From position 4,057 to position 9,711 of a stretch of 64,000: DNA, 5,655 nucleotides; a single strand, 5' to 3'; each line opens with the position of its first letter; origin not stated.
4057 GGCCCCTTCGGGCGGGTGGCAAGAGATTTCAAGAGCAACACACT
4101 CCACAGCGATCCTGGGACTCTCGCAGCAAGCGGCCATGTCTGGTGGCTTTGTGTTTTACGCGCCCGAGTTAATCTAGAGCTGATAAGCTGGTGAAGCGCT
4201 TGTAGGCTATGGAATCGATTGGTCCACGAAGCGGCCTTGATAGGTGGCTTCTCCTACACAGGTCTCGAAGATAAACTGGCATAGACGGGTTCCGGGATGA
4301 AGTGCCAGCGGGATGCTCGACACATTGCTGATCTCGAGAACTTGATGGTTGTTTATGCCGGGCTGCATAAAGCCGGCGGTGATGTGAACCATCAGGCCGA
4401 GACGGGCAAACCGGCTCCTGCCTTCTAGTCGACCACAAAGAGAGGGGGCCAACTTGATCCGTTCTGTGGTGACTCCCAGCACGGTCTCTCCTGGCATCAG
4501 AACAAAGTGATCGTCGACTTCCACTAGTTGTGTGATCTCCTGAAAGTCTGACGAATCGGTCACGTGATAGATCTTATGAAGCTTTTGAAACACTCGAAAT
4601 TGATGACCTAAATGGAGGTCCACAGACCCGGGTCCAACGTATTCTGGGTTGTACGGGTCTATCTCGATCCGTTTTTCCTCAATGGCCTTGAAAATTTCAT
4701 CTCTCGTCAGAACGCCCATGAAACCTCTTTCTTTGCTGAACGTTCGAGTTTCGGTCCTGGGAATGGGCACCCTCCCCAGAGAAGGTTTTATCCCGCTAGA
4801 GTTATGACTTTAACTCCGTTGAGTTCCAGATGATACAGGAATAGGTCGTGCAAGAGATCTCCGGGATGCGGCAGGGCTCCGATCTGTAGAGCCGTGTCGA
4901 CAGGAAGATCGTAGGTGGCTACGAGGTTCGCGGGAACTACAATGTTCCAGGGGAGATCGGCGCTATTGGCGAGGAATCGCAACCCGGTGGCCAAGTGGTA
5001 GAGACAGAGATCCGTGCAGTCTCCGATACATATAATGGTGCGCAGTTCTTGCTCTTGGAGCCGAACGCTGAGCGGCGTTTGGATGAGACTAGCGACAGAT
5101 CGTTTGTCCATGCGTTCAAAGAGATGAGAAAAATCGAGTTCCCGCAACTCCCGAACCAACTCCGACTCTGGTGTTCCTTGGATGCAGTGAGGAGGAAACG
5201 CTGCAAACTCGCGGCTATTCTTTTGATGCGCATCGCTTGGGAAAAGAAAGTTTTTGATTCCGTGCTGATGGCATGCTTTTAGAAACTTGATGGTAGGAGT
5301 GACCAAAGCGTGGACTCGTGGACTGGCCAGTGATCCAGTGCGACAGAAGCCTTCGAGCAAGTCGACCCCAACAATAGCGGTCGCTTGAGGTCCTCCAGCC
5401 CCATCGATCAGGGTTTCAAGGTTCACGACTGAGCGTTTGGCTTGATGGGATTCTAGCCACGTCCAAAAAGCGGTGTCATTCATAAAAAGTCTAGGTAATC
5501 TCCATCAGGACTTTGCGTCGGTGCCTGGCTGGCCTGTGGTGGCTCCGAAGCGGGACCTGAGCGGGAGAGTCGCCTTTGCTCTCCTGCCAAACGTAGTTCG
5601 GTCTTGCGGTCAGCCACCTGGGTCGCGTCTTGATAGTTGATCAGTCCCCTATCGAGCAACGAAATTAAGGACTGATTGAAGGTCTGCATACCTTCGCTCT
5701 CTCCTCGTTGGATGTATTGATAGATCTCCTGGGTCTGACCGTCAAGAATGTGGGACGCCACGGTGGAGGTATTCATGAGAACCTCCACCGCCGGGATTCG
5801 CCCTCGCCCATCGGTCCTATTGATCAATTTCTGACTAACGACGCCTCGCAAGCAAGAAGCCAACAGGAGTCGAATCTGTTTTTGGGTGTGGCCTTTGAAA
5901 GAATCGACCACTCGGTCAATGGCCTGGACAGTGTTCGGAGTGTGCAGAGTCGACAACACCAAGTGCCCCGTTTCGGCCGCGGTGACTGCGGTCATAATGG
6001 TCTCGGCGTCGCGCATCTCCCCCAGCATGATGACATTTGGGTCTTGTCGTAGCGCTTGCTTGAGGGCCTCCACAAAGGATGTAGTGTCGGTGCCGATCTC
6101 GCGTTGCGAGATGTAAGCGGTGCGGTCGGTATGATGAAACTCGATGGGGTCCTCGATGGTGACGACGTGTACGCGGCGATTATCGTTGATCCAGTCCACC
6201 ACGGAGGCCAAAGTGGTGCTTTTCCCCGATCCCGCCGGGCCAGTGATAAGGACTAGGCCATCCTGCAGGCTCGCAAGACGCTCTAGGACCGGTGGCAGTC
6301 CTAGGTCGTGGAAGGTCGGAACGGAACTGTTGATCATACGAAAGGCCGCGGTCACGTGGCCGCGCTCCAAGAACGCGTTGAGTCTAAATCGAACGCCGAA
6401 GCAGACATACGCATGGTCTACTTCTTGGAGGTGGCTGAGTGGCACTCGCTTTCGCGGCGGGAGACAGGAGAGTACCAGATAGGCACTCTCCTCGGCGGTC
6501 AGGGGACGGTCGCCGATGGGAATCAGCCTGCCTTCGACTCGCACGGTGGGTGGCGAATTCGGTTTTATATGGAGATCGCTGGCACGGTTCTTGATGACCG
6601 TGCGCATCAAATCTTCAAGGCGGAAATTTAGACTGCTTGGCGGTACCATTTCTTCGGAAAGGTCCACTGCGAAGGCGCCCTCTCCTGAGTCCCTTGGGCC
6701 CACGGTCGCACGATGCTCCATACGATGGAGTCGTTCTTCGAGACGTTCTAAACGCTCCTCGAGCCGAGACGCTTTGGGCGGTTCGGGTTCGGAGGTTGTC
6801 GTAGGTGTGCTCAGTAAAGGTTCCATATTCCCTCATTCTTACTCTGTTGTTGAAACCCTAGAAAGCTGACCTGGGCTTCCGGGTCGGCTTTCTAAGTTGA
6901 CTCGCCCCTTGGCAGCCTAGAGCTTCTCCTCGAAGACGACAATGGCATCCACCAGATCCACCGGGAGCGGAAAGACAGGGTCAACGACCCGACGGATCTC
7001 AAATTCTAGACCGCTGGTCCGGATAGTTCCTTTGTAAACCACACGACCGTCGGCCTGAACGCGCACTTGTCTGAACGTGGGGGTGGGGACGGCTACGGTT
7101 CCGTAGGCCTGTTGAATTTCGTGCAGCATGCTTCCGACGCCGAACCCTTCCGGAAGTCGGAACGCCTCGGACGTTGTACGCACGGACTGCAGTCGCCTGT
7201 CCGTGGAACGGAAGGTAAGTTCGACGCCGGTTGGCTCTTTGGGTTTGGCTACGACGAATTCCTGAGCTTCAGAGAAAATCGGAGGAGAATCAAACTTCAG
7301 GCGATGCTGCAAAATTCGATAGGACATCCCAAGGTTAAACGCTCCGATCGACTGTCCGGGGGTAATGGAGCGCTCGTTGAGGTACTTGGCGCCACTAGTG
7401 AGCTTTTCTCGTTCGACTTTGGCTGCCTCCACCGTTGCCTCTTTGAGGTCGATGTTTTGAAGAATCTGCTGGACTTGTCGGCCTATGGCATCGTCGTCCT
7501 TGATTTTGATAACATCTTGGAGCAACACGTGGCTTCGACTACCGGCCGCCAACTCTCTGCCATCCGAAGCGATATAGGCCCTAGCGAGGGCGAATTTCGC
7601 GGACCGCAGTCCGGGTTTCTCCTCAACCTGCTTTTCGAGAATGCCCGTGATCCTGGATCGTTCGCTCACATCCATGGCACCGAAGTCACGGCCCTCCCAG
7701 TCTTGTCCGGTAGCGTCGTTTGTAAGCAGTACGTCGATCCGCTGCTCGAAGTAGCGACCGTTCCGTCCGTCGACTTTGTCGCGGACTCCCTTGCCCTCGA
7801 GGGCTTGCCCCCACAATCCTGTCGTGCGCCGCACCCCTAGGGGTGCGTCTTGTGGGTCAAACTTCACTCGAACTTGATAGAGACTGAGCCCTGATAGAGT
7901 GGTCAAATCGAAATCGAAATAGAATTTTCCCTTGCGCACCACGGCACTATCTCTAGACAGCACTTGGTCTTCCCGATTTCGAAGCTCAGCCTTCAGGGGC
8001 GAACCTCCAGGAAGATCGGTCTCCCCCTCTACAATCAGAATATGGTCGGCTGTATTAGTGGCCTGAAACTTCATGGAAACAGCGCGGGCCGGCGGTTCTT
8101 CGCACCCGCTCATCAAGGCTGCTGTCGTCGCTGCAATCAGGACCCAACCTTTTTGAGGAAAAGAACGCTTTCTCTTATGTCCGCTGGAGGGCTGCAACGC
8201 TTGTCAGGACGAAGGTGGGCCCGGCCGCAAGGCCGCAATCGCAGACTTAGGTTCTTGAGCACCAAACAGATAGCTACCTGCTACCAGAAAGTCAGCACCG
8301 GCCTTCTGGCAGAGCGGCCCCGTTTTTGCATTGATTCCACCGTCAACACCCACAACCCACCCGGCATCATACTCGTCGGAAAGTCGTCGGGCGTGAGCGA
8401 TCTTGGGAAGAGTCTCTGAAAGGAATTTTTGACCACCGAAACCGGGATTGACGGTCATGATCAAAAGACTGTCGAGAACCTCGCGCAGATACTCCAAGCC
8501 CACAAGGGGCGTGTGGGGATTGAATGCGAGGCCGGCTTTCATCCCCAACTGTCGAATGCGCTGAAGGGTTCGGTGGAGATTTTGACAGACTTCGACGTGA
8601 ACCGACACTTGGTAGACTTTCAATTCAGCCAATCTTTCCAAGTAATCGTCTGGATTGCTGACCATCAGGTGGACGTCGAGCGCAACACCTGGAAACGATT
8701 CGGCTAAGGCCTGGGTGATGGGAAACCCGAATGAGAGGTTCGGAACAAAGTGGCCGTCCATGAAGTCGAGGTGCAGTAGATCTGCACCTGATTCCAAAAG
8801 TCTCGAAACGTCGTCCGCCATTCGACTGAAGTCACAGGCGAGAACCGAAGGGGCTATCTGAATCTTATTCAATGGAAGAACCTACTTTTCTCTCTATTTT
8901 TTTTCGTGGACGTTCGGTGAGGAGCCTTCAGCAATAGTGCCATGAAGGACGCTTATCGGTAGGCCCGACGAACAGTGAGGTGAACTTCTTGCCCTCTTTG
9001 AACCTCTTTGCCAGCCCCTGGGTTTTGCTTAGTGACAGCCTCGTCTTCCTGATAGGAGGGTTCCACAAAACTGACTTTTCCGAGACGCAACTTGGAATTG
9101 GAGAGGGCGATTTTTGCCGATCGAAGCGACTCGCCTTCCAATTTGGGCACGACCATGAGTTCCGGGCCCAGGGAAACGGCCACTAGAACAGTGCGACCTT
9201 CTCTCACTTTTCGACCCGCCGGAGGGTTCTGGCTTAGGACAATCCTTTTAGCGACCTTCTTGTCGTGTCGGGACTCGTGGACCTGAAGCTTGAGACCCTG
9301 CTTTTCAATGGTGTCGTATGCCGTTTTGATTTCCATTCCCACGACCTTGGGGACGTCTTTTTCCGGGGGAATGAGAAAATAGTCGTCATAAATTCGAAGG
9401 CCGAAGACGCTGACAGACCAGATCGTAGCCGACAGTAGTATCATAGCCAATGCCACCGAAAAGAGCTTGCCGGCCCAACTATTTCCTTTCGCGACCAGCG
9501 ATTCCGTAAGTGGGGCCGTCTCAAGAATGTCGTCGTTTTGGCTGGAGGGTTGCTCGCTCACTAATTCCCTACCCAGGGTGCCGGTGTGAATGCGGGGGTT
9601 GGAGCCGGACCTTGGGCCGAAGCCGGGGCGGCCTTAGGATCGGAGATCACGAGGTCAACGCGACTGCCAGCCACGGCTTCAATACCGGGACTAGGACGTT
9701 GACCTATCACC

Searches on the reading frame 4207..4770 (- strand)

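Call 55: search_protein_families(library=pfam, proteins=[window:4207-4770:-], max_evalue=0.0001)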
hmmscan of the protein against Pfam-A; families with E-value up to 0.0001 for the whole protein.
window:4207-4770:- (187 aa): 3 families
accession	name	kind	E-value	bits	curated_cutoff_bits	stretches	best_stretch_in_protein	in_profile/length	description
PF22769.1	DCD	-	4.9e-45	153.8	27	1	20-170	1-152/153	dCTP deaminase-like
PF06559.16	DCD_N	-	2.4e-05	24.7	21.4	1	18-169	2-161/164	2'-deoxycytidine 5'-triphosphate deaminase (DCD) N-terminal domain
PF00692.24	dUTPase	-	2.5e-05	24.5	22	1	87-173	22-106/129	dUTPase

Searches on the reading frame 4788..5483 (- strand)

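Call 55: search_protein_families(library=pfam, proteins=[window:4788-5483:-], max_evalue=0.0001)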
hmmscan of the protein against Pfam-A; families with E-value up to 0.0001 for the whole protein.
window:4788-5483:- (231 aa): 1 family
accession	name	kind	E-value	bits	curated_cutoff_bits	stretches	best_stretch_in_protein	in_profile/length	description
PF00857.26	Isochorismatase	-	7.7e-14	52.6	27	1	35-169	1-135/175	Isochorismatase domain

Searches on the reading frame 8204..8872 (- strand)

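Call 55: search_protein_families(library=pfam, proteins=[window:8204-8872:-], max_evalue=0.0001)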
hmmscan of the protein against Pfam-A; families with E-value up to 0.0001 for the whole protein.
window:8204-8872:- (222 aa): 1 family
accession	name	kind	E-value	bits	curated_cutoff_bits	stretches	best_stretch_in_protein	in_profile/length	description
PF00834.25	Ribul_P_3_epim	-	2.5e-69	233.1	21.1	1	5-203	1-198/198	Ribulose-phosphate 3 epimerase family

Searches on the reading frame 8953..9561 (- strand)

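Call 55: search_protein_families(library=pfam, proteins=[window:8953-9561:-], max_evalue=0.0001)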
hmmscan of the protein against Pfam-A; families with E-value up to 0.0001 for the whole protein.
window:8953-9561:- (202 aa): 1 family
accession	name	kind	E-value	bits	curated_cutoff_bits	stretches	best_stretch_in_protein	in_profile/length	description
PF03793.24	PASTA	-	1.5e-23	82.9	23.2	2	69-130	2-63/64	PASTA domain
